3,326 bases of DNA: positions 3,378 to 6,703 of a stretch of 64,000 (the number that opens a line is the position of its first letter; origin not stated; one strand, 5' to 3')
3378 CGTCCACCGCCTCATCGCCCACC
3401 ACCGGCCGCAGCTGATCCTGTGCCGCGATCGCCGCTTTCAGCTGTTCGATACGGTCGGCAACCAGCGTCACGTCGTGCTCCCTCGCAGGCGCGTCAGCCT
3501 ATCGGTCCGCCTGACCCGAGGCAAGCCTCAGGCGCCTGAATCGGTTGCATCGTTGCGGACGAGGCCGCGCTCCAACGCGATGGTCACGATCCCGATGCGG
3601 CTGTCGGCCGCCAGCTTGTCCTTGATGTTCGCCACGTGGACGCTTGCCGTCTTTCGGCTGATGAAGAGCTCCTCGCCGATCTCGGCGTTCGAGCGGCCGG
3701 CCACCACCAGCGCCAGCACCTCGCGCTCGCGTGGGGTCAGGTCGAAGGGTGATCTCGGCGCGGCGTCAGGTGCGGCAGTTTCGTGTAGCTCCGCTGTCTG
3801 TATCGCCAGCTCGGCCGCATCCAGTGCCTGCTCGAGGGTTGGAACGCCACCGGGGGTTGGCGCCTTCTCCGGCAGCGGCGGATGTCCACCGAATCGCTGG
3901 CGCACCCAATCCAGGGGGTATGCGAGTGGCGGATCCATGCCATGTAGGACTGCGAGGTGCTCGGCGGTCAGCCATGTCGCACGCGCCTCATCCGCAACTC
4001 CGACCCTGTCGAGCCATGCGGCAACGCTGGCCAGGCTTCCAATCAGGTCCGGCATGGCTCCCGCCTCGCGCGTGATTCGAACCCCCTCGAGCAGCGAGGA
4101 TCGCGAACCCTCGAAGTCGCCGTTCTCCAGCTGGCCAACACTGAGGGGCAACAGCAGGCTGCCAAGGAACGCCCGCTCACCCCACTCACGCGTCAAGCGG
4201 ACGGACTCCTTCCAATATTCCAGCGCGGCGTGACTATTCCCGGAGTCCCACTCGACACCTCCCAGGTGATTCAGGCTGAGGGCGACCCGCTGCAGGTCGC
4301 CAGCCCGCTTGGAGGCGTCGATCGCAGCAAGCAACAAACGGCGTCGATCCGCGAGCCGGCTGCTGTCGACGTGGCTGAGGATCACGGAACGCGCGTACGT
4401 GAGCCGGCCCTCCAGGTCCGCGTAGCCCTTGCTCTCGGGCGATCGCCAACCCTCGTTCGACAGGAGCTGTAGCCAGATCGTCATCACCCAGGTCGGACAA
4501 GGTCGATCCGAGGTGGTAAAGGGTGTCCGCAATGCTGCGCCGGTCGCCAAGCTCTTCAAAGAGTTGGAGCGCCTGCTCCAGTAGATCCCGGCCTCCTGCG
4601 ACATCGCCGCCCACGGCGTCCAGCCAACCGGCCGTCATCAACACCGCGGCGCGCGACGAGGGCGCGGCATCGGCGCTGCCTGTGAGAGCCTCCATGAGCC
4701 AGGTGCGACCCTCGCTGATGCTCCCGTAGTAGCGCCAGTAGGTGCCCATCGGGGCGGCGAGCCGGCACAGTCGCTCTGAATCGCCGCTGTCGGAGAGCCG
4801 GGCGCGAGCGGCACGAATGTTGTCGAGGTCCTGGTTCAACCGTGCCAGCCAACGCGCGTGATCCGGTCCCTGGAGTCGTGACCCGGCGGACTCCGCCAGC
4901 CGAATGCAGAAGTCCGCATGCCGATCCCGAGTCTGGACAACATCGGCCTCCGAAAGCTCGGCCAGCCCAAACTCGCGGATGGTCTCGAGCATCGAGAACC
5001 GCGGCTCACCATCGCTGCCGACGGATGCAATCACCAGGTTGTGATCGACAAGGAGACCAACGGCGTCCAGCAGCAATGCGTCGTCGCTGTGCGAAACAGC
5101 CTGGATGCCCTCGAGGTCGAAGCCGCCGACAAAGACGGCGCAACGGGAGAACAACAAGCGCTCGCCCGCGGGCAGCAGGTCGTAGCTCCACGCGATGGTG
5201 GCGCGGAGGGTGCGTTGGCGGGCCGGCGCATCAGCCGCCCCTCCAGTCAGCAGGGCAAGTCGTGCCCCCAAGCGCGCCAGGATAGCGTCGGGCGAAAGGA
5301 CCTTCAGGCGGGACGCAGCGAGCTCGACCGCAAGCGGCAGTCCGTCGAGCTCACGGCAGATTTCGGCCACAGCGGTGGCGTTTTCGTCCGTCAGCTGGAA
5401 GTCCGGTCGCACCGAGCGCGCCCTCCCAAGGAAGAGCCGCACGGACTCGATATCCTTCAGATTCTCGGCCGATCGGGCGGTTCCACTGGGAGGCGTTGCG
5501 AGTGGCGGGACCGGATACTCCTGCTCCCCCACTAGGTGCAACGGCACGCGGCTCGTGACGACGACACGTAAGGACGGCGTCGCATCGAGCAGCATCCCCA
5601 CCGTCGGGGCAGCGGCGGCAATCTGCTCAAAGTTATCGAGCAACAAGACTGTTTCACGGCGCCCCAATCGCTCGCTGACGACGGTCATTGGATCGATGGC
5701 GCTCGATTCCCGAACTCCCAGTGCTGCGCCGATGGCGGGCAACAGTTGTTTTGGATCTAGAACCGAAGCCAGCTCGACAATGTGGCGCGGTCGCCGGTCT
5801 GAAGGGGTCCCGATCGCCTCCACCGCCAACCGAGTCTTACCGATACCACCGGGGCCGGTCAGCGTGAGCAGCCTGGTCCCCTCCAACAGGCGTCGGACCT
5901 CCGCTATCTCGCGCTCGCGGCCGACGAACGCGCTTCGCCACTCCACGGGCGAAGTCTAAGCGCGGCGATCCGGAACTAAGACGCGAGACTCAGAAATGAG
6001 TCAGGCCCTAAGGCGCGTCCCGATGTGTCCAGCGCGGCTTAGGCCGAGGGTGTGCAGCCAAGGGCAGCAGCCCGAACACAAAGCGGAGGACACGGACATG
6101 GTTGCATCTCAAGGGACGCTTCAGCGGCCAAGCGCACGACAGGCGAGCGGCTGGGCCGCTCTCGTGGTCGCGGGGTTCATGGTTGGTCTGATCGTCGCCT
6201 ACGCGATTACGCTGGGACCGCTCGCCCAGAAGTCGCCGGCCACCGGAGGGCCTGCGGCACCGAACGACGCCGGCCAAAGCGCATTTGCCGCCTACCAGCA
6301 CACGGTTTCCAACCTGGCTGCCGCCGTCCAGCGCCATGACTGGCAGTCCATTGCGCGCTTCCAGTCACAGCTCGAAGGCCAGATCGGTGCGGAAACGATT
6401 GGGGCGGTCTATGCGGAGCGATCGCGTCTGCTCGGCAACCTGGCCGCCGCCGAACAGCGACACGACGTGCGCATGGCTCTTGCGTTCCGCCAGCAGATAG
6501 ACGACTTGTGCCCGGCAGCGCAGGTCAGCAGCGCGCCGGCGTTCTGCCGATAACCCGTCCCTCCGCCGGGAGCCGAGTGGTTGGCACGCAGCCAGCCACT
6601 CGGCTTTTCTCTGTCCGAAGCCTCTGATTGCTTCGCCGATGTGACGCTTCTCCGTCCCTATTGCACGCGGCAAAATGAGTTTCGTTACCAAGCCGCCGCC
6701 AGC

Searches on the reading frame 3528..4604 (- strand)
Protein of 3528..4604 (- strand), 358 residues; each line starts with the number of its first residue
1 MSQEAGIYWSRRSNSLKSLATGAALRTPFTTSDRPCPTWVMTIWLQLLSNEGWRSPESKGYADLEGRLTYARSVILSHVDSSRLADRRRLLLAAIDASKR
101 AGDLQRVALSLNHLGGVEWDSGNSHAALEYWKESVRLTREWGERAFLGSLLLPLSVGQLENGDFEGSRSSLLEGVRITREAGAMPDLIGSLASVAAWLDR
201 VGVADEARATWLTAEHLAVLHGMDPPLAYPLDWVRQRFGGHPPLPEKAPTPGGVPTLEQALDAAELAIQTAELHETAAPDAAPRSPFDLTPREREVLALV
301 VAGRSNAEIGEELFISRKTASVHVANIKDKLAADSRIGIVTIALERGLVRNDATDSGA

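Call 43: search_protein_families(library=pfam, proteins=[window:3528-4604:-], max_evalue=0.1)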
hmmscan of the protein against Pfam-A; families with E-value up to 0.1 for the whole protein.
window:3528-4604:- (358 aa): 6 families
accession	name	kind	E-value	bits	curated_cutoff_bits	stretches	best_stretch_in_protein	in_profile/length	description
PF00196.25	GerE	-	2.2e-17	62.8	23.5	1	289-343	3-57/57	Bacterial regulatory proteins, luxR family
PF08281.18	Sigma70_r4_2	-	0.00014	21.9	25.7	1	289-331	11-54/54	Sigma-70, region 4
PF04545.22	Sigma70_r4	-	0.00086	19.2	24.1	1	289-326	5-43/50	Sigma-70, region 4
PF13424.12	TPR_12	-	0.0039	17.8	30.1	1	107-179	2-76/77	Tetratricopeptide repeat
PF17874.7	TPR_MalT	-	0.0039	16.9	45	1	89-196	61-172/336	MalT-like TPR region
PF13374.12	TPR_10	-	0.0071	16.8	27.5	1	107-140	1-34/42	Tetratricopeptide repeat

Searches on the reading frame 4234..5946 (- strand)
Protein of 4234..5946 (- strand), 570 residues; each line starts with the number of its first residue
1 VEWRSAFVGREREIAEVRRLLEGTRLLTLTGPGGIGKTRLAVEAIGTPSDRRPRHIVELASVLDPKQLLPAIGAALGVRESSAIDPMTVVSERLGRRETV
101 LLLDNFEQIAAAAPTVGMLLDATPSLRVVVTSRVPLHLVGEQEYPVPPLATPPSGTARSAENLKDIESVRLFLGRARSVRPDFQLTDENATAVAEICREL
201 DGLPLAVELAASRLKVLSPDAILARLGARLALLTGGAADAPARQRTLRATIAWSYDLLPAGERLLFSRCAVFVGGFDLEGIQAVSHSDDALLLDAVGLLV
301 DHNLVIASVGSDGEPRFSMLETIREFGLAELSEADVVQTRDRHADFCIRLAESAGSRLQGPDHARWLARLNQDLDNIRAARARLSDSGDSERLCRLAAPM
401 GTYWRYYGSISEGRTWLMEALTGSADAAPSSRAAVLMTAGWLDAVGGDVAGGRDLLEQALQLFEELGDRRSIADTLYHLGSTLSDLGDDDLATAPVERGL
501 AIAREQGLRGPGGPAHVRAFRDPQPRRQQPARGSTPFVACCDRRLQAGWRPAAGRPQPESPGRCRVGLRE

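Call 43: search_protein_families(library=pfam, proteins=[window:4234-5946:-], max_evalue=0.1)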
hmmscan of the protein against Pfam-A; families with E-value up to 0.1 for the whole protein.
window:4234-5946:- (570 aa): 10 families
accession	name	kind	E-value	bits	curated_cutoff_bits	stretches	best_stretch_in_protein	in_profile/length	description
PF13424.12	TPR_12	-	3.5e-07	30.7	30.1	1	448-505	18-77/77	Tetratricopeptide repeat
PF13191.12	AAA_16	-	5.2e-07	30.7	32.6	1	7-119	2-155/167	AAA ATPase domain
PF13401.12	AAA_22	-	3e-06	28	27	1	23-141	4-123/130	AAA domain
PF20703.3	nSTAND1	-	0.00075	19.7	27.1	1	5-133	14-160/379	Novel STAND NTPase 1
PF01637.24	ATPase_2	-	0.0013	19.1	33.2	1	7-46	1-42/225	ATPase domain predominantly from Archaea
PF17874.7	TPR_MalT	-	0.012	15.4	45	1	411-509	18-116/336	MalT-like TPR region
PF13173.12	AAA_14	-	0.022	15.2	27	1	25-133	3-98/129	AAA domain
PF20720.3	nSTAND3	-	0.042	14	27.2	1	14-43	7-36/155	Novel STAND NTPase 3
PF13374.12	TPR_10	-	0.044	14.3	27.5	0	473-505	2-34/42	Tetratricopeptide repeat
PF00931.28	NB-ARC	-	0.046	13.4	23.5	0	21-133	13-136/248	NB-ARC domain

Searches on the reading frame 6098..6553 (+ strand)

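Call 43: search_protein_families(library=pfam, proteins=[window:6098-6553:+], max_evalue=0.1)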
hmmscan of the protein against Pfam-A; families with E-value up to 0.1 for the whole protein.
window:6098-6553:+ (151 aa): 1 family
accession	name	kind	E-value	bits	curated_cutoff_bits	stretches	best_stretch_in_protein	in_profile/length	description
PF20269.3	CATRA-N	-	0.066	13.5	27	1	55-128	68-146/203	CASPASE and TPR Repeat-Associated N-terminal domain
